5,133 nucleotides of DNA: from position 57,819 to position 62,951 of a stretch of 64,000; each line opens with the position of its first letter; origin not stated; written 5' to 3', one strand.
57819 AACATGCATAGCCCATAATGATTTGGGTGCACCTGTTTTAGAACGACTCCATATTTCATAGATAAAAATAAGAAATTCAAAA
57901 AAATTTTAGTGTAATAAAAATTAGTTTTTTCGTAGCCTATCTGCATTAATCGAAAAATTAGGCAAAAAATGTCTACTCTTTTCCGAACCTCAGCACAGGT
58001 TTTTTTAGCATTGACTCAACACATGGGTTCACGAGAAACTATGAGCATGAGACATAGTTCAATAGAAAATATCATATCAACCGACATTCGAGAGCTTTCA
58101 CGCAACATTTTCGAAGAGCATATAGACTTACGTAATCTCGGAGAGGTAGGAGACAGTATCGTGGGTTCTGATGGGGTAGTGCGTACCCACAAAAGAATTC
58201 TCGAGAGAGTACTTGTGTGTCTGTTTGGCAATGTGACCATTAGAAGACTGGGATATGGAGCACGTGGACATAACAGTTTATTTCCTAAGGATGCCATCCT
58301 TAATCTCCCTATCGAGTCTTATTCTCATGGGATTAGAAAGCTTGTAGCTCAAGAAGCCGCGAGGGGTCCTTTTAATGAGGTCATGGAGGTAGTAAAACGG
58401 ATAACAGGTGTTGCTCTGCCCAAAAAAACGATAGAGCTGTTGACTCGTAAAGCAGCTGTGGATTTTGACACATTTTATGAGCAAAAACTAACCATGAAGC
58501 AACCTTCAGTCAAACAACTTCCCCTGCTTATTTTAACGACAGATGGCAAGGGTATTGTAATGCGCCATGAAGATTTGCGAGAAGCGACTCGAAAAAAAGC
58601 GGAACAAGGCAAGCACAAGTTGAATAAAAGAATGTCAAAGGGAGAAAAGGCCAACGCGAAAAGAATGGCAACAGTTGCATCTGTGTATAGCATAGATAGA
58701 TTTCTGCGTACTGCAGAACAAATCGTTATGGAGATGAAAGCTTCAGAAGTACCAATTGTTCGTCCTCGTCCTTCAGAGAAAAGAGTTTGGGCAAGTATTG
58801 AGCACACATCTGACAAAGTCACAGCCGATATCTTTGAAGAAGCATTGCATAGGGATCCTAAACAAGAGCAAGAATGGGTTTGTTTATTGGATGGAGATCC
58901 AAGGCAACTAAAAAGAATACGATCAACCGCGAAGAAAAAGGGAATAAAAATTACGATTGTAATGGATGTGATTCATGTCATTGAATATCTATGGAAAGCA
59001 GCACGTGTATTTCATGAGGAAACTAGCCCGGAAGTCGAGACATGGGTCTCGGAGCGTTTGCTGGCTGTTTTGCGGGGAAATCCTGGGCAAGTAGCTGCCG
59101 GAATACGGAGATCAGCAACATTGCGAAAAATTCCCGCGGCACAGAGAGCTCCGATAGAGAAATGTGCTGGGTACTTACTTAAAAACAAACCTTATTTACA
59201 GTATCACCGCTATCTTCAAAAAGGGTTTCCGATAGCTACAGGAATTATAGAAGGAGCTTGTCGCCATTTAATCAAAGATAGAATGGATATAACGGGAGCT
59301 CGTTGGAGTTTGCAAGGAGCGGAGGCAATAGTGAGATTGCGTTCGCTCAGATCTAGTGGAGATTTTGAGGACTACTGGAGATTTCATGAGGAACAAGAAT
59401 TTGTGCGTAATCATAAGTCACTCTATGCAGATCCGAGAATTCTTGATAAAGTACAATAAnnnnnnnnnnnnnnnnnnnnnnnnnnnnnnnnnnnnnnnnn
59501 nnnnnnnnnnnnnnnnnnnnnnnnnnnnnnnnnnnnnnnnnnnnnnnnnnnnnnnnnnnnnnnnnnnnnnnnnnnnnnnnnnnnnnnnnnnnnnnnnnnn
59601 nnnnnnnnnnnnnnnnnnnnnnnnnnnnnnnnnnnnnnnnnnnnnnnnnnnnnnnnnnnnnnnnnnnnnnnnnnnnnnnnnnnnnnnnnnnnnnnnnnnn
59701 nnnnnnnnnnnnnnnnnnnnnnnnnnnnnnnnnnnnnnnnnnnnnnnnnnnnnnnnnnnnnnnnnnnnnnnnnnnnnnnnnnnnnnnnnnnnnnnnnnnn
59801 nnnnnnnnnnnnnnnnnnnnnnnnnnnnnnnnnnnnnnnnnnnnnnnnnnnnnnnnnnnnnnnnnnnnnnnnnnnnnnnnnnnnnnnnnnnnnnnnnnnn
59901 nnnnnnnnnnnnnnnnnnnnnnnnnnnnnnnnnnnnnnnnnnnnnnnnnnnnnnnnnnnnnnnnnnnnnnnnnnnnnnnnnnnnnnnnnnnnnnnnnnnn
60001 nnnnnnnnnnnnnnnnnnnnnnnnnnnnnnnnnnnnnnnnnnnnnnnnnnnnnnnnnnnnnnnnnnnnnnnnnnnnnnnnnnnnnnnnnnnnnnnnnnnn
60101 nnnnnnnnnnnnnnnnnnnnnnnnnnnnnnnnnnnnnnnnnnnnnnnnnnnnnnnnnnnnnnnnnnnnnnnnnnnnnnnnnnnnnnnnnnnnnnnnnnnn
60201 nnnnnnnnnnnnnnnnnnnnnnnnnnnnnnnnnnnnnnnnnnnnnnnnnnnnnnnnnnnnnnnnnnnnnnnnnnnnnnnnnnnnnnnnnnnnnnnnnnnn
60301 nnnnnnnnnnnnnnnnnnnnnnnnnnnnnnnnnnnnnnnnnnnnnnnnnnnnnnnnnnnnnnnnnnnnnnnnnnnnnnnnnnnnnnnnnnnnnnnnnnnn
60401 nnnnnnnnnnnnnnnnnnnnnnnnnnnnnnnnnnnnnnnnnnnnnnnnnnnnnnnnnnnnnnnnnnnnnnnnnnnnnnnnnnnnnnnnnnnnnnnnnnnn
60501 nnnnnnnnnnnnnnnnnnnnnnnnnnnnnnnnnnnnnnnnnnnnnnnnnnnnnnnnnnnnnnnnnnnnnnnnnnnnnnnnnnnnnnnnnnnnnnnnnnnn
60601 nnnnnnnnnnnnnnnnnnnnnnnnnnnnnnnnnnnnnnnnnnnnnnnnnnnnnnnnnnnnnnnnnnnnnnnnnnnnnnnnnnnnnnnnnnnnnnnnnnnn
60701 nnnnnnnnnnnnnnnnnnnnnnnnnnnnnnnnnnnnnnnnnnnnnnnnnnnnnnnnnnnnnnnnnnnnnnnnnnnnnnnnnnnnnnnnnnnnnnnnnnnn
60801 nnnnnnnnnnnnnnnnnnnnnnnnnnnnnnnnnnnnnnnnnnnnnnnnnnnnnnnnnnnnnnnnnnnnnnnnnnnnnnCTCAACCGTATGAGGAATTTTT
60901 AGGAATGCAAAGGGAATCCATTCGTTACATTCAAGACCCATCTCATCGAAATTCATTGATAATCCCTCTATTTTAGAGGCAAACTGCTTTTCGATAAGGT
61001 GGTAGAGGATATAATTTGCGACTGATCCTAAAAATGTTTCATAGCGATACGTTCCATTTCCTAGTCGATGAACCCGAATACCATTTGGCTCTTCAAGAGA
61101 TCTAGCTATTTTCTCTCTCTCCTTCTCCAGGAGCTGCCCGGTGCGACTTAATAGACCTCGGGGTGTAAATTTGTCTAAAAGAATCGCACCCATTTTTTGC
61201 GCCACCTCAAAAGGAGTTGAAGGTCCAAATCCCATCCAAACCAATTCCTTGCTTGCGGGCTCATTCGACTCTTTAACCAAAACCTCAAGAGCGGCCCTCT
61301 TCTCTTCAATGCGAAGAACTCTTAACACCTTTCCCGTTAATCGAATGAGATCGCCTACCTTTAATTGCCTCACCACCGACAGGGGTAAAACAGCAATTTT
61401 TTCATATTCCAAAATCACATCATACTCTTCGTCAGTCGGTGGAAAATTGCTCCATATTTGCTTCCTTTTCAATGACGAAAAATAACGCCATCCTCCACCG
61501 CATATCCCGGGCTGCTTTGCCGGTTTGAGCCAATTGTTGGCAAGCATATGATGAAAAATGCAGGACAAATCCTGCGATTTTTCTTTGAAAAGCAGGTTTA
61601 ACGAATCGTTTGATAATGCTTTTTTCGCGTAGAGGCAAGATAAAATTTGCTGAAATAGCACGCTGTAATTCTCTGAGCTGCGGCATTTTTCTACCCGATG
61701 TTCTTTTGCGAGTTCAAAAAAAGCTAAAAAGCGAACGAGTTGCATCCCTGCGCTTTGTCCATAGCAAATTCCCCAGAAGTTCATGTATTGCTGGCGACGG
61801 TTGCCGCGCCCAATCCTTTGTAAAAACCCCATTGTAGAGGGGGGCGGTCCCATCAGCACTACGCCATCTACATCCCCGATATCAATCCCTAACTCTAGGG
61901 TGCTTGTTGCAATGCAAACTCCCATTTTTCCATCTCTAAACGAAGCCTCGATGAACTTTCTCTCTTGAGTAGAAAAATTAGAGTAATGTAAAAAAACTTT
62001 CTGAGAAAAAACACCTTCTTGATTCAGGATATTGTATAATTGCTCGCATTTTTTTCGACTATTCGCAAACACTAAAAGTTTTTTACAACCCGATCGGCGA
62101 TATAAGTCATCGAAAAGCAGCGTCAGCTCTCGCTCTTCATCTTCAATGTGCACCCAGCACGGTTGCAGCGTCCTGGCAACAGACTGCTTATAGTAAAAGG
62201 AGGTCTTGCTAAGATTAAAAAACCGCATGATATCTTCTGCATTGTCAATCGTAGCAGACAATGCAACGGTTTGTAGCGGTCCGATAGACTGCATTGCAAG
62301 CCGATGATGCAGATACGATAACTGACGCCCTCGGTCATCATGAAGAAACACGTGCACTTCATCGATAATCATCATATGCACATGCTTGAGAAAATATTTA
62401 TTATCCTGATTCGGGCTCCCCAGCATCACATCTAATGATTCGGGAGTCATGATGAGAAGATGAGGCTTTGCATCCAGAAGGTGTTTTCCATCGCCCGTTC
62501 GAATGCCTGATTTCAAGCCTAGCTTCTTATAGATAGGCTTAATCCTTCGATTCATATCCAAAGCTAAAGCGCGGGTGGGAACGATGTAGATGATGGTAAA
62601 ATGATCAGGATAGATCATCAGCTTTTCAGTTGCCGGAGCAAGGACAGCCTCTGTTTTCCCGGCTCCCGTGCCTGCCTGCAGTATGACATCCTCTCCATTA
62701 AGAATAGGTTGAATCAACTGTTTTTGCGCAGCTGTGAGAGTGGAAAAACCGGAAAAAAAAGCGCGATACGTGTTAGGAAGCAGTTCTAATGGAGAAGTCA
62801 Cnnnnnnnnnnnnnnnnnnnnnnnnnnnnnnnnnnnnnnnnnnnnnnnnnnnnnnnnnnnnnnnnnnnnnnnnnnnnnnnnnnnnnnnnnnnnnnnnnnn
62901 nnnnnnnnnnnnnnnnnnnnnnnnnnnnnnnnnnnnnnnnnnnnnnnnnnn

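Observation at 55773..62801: Unusual domain architecture: SF2 (Lhr-like) helicase + Fe-S Cas4/AddB-type nuclease + SF1 (Upf1/Dna2-like) helicase in one polypeptide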

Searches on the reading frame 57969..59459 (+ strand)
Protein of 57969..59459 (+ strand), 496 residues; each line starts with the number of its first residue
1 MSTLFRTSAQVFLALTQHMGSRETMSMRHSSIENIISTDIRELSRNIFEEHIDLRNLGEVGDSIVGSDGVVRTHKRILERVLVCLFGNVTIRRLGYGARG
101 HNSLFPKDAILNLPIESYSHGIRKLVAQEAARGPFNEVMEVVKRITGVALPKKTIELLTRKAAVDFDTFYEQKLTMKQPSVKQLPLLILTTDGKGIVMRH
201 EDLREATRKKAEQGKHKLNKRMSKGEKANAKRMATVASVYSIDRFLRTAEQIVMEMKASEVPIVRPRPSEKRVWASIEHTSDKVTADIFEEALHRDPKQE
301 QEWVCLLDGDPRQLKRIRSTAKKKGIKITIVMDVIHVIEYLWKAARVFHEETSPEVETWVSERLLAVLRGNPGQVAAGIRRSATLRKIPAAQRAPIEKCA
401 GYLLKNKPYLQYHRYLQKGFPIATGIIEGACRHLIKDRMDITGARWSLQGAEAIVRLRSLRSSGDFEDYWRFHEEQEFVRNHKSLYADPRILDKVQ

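Call 12: search_protein_families(library=pfam, proteins=[window:57969-59459:+], max_evalue=0.001)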
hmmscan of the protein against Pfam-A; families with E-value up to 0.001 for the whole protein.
window:57969-59459:+ (496 aa): 0 families

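Call 13: search_protein_families(library=padloc, proteins=[window:57969-59459:+], max_evalue=0.01)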
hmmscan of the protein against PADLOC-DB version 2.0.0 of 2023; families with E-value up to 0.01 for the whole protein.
window:57969-59459:+ (496 aa): 0 families

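Call 34: search_protein_families(library=ncbifam, proteins=[window:57969-59459:+], max_evalue=0.01)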
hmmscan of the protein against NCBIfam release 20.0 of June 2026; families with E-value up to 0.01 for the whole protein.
window:57969-59459:+ (496 aa): 3 families
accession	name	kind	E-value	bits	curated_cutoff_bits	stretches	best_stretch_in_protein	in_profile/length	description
NF033572.1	transpos_ISKra4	equivalog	3.7e-97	326.1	205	1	14-465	6-421/422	ISKra4 family transposase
NF033529.1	transpos_ISLre2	equivalog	7e-14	51.9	200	2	386-471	243-329/382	ISLre2 family transposase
NF041731.2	transpos_ISH6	equivalog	3.3e-08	32.7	240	1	394-470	332-413/414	ISH6 family transposase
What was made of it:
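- On ISKra4-family insertion sequence: NF033572 scores 326 bits against a cutoff of 205 (call 34).
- Checked: Its 496-aa ORF is an ISKra4-family transposase (NCBIfam NF033572, 326 bits against a cutoff of 205; call 34).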

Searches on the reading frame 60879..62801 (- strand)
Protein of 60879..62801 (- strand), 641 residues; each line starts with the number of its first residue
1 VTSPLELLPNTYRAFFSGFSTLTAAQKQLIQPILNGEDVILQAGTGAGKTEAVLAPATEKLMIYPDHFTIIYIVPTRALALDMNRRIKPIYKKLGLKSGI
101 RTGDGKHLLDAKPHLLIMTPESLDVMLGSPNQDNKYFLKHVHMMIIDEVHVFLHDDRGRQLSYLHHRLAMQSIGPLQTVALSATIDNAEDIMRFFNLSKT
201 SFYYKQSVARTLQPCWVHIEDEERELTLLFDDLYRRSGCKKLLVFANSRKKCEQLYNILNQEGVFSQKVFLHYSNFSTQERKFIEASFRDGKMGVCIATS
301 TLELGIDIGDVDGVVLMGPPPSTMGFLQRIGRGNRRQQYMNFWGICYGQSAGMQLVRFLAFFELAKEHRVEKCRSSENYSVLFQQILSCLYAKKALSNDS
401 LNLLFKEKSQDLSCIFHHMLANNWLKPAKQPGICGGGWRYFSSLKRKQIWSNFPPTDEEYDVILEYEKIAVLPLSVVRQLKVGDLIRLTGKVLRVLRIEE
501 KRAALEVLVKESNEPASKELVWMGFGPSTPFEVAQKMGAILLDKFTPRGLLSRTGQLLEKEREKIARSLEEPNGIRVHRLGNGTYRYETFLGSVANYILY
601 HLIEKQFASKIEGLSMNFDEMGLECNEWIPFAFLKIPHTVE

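Call 49: search_solved_structures(query=window:60879-62801:-, max_evalue=0.00001)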
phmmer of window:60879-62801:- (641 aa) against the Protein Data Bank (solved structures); distinct sequences matched with E-value up to 0.00001: 156 (the best 60 are shown).
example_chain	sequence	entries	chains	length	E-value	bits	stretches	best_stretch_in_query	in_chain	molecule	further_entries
6qdv_B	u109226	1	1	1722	6.5e-36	127.2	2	4-253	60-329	U5 small nuclear ribonucleoprotein 200 kDa helicase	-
4f91_B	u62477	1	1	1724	6.5e-36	127.2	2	4-253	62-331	U5 small nuclear ribonucleoprotein 200 kDa helicase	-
4f92_B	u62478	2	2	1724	6.5e-36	127.2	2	4-253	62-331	U5 small nuclear ribonucleoprotein 200 kDa helicase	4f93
5urj_A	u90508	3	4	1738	6.8e-36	127.1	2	4-253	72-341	U5 small nuclear ribonucleoprotein 200 kDa helicase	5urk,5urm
4kit_B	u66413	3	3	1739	6.8e-36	127.1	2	4-253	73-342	U5 small nuclear ribonucleoprotein 200 kDa helicase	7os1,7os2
6s8q_B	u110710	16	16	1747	7e-36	127.1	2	4-253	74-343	U5 small nuclear ribonucleoprotein 200 kDa helicase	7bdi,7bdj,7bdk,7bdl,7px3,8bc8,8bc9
6s8o_B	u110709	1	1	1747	1.1e-35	126.4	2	4-252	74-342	U5 small nuclear ribonucleoprotein 200 kDa helicase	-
3jcr_C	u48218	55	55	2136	1.8e-35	125.7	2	4-252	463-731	hBrr2 | U5 small nuclear ribonucleoprotein 200 kDa helicase | Brr2, U5 small nuclear ribonucleoprotein 200 kDa helicase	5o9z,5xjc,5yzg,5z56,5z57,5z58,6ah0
6s9i_B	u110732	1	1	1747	6.9e-35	123.8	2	4-252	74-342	U5 small nuclear ribonucleoprotein 200 kDa helicase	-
8alz_B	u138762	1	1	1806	9.5e-31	110.1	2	11-222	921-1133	Activating signal cointegrator 1 complex subunit 3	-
7zpq_CA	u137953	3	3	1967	6.1e-26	94.2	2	20-208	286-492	SLH1 isoform 1 | RQC trigger complex helicase SLH1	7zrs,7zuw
5v9x_A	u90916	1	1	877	1.3e-25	93.1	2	13-261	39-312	ATP-dependent DNA helicase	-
8ro0_B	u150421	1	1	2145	5.4e-25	91.1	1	8-254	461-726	U5 small nuclear ribonucleoprotein 200 kDa helicase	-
7lhl_A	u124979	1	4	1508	7.5e-25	90.6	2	13-261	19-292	ATP-dependent DNA helicase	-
1fuu_A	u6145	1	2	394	9.1e-24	87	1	5-336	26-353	YEAST INITIATION FACTOR 4A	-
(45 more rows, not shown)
